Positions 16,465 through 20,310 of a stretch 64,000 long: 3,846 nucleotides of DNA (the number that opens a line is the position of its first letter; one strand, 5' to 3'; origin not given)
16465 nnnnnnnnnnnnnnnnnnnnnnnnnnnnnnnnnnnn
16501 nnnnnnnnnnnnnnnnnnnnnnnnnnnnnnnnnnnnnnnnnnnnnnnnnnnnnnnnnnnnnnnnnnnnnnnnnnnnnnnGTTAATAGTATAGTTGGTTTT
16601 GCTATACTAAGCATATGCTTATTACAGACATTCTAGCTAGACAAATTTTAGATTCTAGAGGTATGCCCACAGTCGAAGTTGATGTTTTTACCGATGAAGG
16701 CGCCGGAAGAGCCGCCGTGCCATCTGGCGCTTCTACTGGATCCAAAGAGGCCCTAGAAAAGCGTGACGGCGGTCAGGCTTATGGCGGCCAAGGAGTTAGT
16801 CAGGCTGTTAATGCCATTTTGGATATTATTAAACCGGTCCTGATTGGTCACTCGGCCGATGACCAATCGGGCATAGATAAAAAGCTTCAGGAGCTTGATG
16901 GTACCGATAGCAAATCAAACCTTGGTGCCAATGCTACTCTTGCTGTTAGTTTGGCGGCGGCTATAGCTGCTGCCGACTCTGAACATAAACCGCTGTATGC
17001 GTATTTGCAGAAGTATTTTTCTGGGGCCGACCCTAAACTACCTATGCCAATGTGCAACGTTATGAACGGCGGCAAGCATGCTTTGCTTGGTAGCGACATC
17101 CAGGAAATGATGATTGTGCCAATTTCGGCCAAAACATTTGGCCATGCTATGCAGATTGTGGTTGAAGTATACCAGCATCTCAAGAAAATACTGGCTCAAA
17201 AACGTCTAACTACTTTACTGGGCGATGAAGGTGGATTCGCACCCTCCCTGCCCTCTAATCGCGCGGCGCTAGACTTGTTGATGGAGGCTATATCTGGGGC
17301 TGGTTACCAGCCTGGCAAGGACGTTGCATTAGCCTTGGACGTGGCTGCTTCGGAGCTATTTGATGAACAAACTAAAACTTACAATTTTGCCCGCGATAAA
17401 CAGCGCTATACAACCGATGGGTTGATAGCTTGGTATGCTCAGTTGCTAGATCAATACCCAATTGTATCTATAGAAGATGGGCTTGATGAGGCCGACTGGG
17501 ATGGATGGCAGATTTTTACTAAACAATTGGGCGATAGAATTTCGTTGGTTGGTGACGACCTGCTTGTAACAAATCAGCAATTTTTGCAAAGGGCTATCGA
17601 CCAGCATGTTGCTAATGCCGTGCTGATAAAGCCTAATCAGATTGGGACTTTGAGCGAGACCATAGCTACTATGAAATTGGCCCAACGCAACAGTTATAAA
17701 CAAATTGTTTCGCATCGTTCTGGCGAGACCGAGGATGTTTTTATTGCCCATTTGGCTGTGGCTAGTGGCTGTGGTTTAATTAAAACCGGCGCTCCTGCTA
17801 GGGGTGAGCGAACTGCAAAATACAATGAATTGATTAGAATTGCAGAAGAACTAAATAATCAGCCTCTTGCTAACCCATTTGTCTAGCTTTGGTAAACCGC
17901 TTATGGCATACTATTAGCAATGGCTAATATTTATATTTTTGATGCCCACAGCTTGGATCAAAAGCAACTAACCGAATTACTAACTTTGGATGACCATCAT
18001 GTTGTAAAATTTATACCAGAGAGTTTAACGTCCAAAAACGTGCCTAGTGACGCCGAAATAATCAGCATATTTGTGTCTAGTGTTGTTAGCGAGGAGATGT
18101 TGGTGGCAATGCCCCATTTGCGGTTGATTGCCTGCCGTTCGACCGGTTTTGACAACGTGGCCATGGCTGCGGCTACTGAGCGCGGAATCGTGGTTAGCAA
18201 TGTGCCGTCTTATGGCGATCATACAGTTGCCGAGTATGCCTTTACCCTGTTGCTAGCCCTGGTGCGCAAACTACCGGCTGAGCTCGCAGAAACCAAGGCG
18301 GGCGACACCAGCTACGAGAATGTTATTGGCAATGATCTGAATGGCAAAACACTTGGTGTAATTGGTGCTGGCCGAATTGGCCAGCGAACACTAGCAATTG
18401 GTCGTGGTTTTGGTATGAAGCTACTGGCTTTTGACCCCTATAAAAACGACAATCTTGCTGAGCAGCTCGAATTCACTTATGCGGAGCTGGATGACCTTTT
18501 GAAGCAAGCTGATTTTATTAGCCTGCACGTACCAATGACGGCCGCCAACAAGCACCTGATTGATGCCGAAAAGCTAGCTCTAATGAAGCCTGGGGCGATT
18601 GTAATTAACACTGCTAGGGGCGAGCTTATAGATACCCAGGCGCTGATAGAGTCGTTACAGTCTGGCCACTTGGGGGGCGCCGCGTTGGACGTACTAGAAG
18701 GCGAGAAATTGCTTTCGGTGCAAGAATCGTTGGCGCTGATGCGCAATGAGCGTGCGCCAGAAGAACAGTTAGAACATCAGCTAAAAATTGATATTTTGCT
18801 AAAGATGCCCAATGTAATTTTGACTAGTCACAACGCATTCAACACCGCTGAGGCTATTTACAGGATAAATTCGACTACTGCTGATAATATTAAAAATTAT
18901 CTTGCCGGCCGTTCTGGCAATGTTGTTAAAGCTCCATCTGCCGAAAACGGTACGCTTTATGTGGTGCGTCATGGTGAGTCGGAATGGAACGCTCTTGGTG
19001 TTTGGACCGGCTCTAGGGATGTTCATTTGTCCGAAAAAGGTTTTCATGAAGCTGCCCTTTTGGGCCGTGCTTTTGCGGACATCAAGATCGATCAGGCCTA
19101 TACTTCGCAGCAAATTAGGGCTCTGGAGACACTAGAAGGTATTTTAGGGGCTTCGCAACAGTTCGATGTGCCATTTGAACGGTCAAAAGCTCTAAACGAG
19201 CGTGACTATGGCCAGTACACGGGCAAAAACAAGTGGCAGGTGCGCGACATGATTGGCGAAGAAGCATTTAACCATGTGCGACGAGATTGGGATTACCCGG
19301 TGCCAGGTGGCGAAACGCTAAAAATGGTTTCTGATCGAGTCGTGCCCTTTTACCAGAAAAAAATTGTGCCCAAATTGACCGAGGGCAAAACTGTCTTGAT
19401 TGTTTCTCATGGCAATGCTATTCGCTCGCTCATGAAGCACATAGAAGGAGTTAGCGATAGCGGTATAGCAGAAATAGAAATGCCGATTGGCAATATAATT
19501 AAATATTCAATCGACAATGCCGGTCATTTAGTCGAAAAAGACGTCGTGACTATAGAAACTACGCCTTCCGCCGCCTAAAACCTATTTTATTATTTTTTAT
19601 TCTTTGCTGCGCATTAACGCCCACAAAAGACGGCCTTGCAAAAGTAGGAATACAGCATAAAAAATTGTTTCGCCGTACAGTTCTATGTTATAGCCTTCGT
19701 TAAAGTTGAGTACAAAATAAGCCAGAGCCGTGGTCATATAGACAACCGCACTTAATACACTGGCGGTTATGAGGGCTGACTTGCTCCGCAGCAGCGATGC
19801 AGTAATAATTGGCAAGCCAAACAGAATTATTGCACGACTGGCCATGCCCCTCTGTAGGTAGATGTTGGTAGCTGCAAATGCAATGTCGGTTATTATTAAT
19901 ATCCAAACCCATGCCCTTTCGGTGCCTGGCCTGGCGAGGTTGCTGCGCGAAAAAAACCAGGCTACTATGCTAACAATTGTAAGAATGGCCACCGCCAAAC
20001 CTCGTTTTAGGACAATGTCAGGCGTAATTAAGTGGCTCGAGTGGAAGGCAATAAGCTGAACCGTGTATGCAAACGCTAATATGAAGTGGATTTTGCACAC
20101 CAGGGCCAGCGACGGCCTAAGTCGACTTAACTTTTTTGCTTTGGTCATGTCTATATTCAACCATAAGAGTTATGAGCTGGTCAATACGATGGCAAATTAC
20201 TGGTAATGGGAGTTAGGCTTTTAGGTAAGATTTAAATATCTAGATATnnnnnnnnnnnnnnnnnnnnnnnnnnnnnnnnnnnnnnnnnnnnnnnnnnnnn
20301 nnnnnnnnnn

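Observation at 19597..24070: ComQXPA-like peptide-pheromone cassette: RR / hidden Trp-peptide ORF / polytopic kinase / isoprenoid-synthase-like protein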

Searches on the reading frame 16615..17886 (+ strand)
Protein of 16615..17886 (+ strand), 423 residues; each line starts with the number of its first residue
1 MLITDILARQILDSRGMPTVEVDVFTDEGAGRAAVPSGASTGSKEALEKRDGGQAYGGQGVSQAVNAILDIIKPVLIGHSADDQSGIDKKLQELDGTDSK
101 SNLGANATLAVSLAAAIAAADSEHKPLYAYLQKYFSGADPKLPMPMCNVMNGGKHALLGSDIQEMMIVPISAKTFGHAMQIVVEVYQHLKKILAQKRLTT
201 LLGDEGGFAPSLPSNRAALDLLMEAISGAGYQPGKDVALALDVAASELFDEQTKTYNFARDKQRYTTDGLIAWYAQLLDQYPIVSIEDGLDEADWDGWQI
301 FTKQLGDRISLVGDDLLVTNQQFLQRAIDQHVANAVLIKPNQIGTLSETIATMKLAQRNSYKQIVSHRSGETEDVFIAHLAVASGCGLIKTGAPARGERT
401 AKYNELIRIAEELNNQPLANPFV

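Call 90: list_cluster_members(proteins=[window:16615-17886:+, window:23279-23974:-, window:19597-20160:-])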
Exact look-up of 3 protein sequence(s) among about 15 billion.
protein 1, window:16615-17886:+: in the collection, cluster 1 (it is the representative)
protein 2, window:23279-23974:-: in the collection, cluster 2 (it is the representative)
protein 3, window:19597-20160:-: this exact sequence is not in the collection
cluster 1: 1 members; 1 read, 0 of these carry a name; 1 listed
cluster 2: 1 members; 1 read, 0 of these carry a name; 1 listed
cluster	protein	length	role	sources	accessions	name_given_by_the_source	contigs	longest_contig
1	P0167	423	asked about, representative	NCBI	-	-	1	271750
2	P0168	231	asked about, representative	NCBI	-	-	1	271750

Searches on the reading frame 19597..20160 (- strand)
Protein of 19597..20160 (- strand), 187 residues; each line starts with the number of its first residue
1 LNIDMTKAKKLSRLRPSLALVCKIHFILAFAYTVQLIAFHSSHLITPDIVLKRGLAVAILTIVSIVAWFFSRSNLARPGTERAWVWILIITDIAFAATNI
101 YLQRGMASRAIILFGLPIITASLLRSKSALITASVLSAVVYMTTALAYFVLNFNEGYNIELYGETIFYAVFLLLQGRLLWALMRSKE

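Call 3: search_protein_families(library=pfam, proteins=[window:19597-20160:-], max_evalue=1)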
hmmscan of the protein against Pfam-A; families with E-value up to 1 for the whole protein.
window:19597-20160:- (187 aa): 0 families

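Call 4: search_protein_families(library=ncbifam, proteins=[window:19597-20160:-], max_evalue=1)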
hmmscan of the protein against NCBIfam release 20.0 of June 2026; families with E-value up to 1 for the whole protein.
window:19597-20160:- (187 aa): 0 families
